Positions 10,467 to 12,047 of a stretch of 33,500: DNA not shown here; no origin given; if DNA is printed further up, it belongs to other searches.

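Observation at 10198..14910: Split aconitase X translationally coupled to an IlvD/Edd dehydratase and a FAD oxidoreductase: an orphan dehydratase pathway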

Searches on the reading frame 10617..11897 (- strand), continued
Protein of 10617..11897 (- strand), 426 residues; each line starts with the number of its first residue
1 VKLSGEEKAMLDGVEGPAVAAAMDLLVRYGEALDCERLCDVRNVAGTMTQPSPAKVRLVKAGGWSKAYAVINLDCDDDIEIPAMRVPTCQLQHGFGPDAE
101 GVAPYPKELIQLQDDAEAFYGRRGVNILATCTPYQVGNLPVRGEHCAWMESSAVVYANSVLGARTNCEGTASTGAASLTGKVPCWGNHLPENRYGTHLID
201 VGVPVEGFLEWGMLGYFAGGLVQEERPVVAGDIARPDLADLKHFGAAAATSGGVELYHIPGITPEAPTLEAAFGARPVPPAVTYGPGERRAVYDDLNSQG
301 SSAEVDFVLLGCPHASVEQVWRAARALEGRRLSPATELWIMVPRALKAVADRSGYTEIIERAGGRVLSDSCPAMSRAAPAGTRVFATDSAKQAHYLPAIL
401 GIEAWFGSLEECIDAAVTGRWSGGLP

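Call 69: search_protein_families(library=ncbifam, proteins=[L085:9711-11093:+, L085:11083-12000:+, L085:15145-16677:+, L084:16645-17757:-, L112:7609-9093:+], max_evalue=0.00001)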
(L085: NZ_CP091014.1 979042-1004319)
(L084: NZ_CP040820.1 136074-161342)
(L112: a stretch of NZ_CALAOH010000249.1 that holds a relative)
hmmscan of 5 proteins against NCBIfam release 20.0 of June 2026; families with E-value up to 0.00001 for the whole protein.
L085:9711-11093:+ (460 aa): 28 families (the best 25 are shown)
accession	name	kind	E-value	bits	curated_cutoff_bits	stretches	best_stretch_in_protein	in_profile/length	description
TIGR00895.1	2A0115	subfamily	9.7e-101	337.6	418.55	1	9-410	2-398/398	aromatic acid/H+ symport family MFS transporter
NF053517.1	HbztTptrPcaK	equivalog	3.5e-74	250.3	770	1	7-432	2-423/437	4-hydroxybenzoate transporter PcaK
NF008586.0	PRK11551.1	equivalog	6.7e-69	232.8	410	2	25-217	16-208/406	3-(3-hydroxy-phenyl)propionate transporter MhpT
TIGR00898.1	2A0119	subfamily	1.6e-34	119.5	550.75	1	67-431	134-490/506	cation transport protein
TIGR00893.1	2A0114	subfamily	4.9e-24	85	395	1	40-323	10-276/399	D-galactonate transporter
TIGR00879.1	SP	subfamily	5.6e-23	81.3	237.8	1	16-231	49-276/510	sugar porter family MFS transporter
NF003024.0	PRK03893.1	subfamily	1.2e-18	67.2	604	1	31-215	28-211/497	sialate:H+ symport family MFS transporter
TIGR00891.1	2A0112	subfamily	2.5e-17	63.1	552.9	1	35-413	23-391/405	sialate:H+ symport family MFS transporter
TIGR01299.1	synapt_SV2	subfamily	2.7e-17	61.9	637.3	1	11-221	154-376/742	synaptic vesicle protein SV2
TIGR00880.1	2_A_01_02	superfamily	3.8e-15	56.2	131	1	70-201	9-140/141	multidrug resistance protein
NF008314.0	PRK11102.1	equivalog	4.3e-13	49.3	303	1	17-203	3-189/396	Bcr/CflA family multidrug efflux MFS transporter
TIGR00710.1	efflux_Bcr_CflA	subfamily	1.5e-11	44.4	200.9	1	24-202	7-183/385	Bcr/CflA family efflux MFS transporter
TIGR00887.1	2A0109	equivalog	2.6e-11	43.1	610.3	1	19-175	11-178/502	phosphate:H+ symporter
TIGR00881.1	2A0104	subfamily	4.1e-11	42.5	407.75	1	42-199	13-170/379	phosphoglycerate transporter protein PgtP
TIGR00894.1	2A0114euk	subfamily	1.7e-10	40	626.45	1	55-196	72-215/465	Na(+)-dependent inorganic phosphate cotransporter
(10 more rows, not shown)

L085:11083-12000:+ (305 aa): 3 families
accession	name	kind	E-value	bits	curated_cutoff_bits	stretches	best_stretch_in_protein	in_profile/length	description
NF007104.0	PRK09553.1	equivalog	1.3e-39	136.1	313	1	10-288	9-277/282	taurine dioxygenase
NF045815.1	Neo-PentlctneFsynPtlD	equivalog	2.2e-29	102.7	550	1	15-286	11-288/301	neopentalenolactone/pentalenolactone F synthase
NF049937.1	CMthFAOxDecarbScoE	equivalog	1.1e-17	64.1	400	1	37-275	32-274/295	(3R)-3-[(carboxymethyl)amino]fatty acid oxygenase/decarboxylase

L085:15145-16677:+ (510 aa): 29 families (the best 25 are shown)
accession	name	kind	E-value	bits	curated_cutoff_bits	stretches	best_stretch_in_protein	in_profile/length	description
TIGR00895.1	2A0115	subfamily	2.2e-101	339.7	418.55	1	55-452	1-398/398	aromatic acid/H+ symport family MFS transporter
NF053517.1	HbztTptrPcaK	equivalog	8e-77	259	770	1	53-478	1-427/437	4-hydroxybenzoate transporter PcaK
NF008586.0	PRK11551.1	equivalog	4.7e-72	243.2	410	2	70-255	14-199/406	3-(3-hydroxy-phenyl)propionate transporter MhpT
TIGR00898.1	2A0119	subfamily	1.3e-30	106.7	550.75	1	116-467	136-486/506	cation transport protein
TIGR00893.1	2A0114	subfamily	2.4e-24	86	395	1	89-475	12-394/399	D-galactonate transporter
TIGR00891.1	2A0112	subfamily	1.3e-21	77.1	552.9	1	75-456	16-391/405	sialate:H+ symport family MFS transporter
NF003024.0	PRK03893.1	subfamily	2e-17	63.2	604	1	74-253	24-202/497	sialate:H+ symport family MFS transporter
TIGR00880.1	2_A_01_02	superfamily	2.5e-17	63.3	131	1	118-248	10-140/141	multidrug resistance protein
TIGR01299.1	synapt_SV2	subfamily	3.3e-16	58.3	637.3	1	59-225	155-321/742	synaptic vesicle protein SV2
TIGR00879.1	SP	subfamily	3.3e-14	52.3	237.8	1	71-440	57-459/510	sugar porter family MFS transporter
TIGR00710.1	efflux_Bcr_CflA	subfamily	6.4e-14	52.2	200.9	1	95-253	29-187/385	Bcr/CflA family efflux MFS transporter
TIGR00881.1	2A0104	subfamily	7.3e-14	51.6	407.75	1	90-245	14-170/379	phosphoglycerate transporter protein PgtP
NF008963.0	PRK12307.1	equivalog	4.5e-11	42.5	637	1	74-250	21-196/426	MFS transporter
NF008314.0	PRK11102.1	equivalog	4.6e-10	39.3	303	1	99-251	38-190/396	Bcr/CflA family multidrug efflux MFS transporter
NF053813.1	MFS_TcaB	equivalog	1.8e-09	36.9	475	1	115-252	50-187/396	putative multidrug effflux MFS transporter TcaB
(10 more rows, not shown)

L084:16645-17757:- (370 aa): 2 families
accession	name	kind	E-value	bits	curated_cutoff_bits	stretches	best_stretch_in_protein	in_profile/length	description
NF037995.1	TRAP_S1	subfamily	2.5e-13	50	50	1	37-293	12-263/271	TRAP transporter substrate-binding protein DctP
TIGR00787.1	dctP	subfamily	4.3e-06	26.4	175.05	0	160-261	131-232/257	DctP family TRAP transporter solute-binding subunit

L112:7609-9093:+ (494 aa): 19 families
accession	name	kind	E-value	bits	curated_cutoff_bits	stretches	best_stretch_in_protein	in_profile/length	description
NF004789.0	PRK06134.1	subfamily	2.2e-11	43.1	747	1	57-111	7-62/581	FAD-dependent oxidoreductase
TIGR01372.1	soxA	subfamily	2.8e-10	38.7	1164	1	55-99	161-205/996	sarcosine oxidase subunit alpha family protein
NF041080.1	DGGGPL_reductase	equivalog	5.8e-10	38.6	580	1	188-240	107-161/447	digeranylgeranylglycerophospholipid reductase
TIGR02032.1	GG-red-SF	subfamily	1.9e-08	34.3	158.8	1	64-106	2-44/297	geranylgeranyl reductase family protein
TIGR03997.1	mycofact_OYE_2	equivalog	4.5e-08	32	793.15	1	59-99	376-416/645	mycofactocin system FadH/OYE family oxidoreductase 2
NF041385.1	Dggglyphlred_Halo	equivalog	6.2e-08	31.6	700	0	191-242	110-158/405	digeranylgeranylglycerophospholipid reductase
TIGR00292.1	TIGR00292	equivalog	1.2e-07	31.2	148.3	1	55-105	14-64/254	sulfide-dependent adenosine diphosphate thiazole synthase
NF010374.0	PRK13800.1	equivalog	2e-07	29.7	1196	1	62-101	13-54/898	fumarate reductase/succinate dehydrogenase flavoprotein subunit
NF003585.0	PRK05249.1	equivalog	2.1e-07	29.9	465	1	62-102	6-46/464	Si-specific NAD(P)(+) transhydrogenase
NF005508.0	PRK07121.1-1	equivalog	5.1e-07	28.6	537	0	62-101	20-59/497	FAD-binding protein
NF009477.0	PRK12843.1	equivalog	5.3e-07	28.5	758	1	55-109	9-64/578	FAD-dependent oxidoreductase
NF005511.0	PRK07121.1-4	equivalog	6.8e-07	28.1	466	1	55-107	13-65/553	FAD-binding protein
NF053677.1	Desat2ChcC2Cyan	equivalog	7.5e-07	27.9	900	1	63-101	1-39/558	4-oxocyclohex-2-ene-1-carboxylate 5-dehydrogenase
NF009478.0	PRK12844.1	equivalog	3.6e-06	25.6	789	0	60-109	6-56/559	3-ketosteroid-delta-1-dehydrogenase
NF053717.1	VnlPnlRedVprA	equivalog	3.8e-06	26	600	1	62-101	6-45/481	vinyl phenol reductase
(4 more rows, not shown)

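Call 75: get_annotated_region(hit=H9, flank=8000)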
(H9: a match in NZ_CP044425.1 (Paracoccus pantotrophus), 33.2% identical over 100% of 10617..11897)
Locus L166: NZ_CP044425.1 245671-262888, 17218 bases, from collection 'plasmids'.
description: Paracoccus pantotrophus strain DSM 2944 plasmid pPAN2, complete sequence
organism: Paracoccus pantotrophus (NCBI taxid 82367)
taxonomy: Bacteria; Pseudomonadota; Alphaproteobacteria; Rhodobacterales; Paracoccaceae; Paracoccus; Paracoccus pantotrophus
host: -; source: cell culture,denitrifying, sulfide-oxidizing effluent-treatment plant; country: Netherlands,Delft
typing (MOB-suite, as given by PLSDB): non-mobilizable; replicon rep_cluster_229
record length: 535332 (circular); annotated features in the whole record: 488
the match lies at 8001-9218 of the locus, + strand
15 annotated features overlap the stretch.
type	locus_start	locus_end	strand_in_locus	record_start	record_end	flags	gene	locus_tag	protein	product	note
CDS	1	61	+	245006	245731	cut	-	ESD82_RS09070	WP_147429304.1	amino acid ABC transporter ATP-binding protein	-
CDS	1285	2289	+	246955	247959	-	-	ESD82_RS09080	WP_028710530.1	4-hydroxyproline epimerase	-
CDS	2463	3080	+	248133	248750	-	-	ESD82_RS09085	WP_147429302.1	TRAP transporter small permease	-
CDS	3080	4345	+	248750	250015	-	-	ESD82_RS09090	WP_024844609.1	TRAP transporter large permease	GO:0008643 - carbohydrate transport [Evidence IEA]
CDS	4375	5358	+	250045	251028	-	-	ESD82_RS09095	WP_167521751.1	TRAP transporter substrate-binding protein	-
CDS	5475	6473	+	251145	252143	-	-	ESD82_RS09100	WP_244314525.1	Ldh family oxidoreductase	-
CDS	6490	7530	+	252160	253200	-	-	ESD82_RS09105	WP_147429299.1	proline racemase family protein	-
CDS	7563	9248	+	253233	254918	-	-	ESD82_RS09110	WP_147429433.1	aconitase X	-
CDS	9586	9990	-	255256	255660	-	-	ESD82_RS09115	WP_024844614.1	GFA family protein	-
CDS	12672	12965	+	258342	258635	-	-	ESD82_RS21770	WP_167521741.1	ABC transporter substrate-binding protein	-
CDS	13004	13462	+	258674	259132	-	-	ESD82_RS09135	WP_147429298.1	hypothetical protein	-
CDS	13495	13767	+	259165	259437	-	-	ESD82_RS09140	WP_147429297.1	hypothetical protein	-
CDS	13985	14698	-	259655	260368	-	-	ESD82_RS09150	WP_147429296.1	hydantoinase B/oxoprolinase family protein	-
CDS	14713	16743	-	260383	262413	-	-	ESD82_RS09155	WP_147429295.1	hydantoinase/oxoprolinase family protein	-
CDS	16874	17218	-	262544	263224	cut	-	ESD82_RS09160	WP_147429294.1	GntR family transcriptional regulator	-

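Call 76: get_annotated_region(hit=H4, flank=8000)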
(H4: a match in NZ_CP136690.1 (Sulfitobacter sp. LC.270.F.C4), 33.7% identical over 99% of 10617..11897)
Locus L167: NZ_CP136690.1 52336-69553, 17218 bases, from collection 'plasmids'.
description: Sulfitobacter sp. LC.270.F.C4 plasmid unnamed6, complete sequence
organism: Sulfitobacter sp. LC.270.F.C4 (NCBI taxid 3079556)
taxonomy: Bacteria; Pseudomonadota; Alphaproteobacteria; Rhodobacterales; Roseobacteraceae; Sulfitobacter; Sulfitobacter sp. LC.270.F.C4
host: -; source: Macrocystis pyrifera gametophyte,Whole organism,Laboratory; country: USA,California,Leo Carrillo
typing (MOB-suite, as given by PLSDB): non-mobilizable
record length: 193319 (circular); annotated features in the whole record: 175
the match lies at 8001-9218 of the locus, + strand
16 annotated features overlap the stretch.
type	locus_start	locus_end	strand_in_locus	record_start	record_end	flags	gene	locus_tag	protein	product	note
CDS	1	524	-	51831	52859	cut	-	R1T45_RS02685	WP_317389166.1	Ldh family oxidoreductase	-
CDS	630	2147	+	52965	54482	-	-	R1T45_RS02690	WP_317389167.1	aldehyde dehydrogenase (NADP(+))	-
CDS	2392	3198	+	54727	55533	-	-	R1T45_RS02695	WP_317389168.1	transporter substrate-binding domain-containing protein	-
CDS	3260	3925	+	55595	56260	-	-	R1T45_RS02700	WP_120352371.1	amino acid ABC transporter permease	GO:0006865 - amino acid transport [Evidence IEA]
CDS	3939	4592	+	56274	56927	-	-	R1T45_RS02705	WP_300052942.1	amino acid ABC transporter permease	GO:0006865 - amino acid transport [Evidence IEA]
CDS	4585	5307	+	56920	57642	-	-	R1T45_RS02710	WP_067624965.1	amino acid ABC transporter ATP-binding protein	-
CDS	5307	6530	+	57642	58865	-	-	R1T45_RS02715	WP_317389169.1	FAD-binding oxidoreductase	-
CDS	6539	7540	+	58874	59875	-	-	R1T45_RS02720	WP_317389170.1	4-hydroxyproline epimerase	-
CDS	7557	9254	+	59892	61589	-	-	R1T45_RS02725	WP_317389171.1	aconitase family protein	-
CDS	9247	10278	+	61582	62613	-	-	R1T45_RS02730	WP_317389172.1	proline racemase family protein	-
CDS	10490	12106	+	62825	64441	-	-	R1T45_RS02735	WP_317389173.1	peptide ABC transporter substrate-binding protein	-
CDS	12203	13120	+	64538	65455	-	oppB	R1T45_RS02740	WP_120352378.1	oligopeptide ABC transporter permease OppB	GO:0055085 - transmembrane transport [Evidence IEA]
CDS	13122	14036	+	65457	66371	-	-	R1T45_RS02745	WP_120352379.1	ABC transporter permease subunit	GO:0055085 - transmembrane transport [Evidence IEA]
CDS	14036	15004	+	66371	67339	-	-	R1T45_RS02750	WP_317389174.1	oligopeptide/dipeptide ABC transporter ATP-binding protein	-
CDS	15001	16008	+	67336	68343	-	-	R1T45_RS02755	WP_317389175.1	oligopeptide/dipeptide ABC transporter ATP-binding protein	-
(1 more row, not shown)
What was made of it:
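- Fused AcnX proteins at 33% identity sit in textbook hydroxyproline loci, which serves as a positive control (calls 75, 76). Genuine hydroxyproline loci carry these genes next to a fused AcnX (calls 75, 76).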

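Call 79: search_protein_representatives(protein=window:10617-11897:-)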
Query: 426 residues. Proteins with E-value up to 0.001 (for the whole library): 2558; up to 1e-10: 1526; up to 1e-30: 530. The best 150 are listed.
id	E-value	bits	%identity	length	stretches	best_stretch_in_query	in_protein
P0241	1.9e-180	616.8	63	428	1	1-424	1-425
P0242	4.5e-177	605.7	61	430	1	1-425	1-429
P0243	3.7e-143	494.0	53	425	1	1-425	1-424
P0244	2.6e-139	481.3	52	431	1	2-424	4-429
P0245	2.6e-128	445.0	80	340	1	2-237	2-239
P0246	2.6e-116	405.5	54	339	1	1-340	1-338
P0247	1.3e-112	393.3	45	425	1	3-425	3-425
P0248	1.6e-108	379.8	81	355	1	84-287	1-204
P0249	2.7e-104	365.9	41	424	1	1-423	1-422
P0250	3.8e-99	348.9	45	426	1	1-422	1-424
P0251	2.3e-98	346.4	53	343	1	115-425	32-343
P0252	1.9e-91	323.6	42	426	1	2-422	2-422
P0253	3.2e-91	322.8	56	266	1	160-425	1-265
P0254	1.2e-90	320.9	43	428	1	1-423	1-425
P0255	1.9e-87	310.4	41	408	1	1-420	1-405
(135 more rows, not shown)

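Call 82: get_annotated_region(hit=H3, flank=9000)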
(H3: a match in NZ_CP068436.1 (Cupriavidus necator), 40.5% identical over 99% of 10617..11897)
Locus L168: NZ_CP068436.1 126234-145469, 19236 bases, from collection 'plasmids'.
description: Cupriavidus necator strain C39. plasmid p1, complete sequence
organism: Cupriavidus necator (NCBI taxid 106590)
taxonomy: Bacteria; Pseudomonadota; Betaproteobacteria; Burkholderiales; Burkholderiaceae; Cupriavidus; Cupriavidus necator
host: -; source: heavy metal containmented soil; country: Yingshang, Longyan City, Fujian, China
typing (MOB-suite, as given by PLSDB): non-mobilizable; replicon IncP
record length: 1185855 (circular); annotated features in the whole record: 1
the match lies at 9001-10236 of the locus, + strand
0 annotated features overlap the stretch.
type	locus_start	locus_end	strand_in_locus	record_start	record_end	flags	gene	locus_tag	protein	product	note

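Call 84: search_protein_families(library=pfam, proteins=[L168:12998-13732:+], max_evalue=0.0001)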
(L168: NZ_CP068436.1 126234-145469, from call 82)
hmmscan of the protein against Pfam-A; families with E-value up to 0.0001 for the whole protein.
L168:12998-13732:+ (244 aa): 1 family
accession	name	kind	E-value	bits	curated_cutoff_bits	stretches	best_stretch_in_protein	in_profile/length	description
PF03737.21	RraA-like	-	1.7e-29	103.4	24.5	1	37-192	1-151/152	Aldolase/RraA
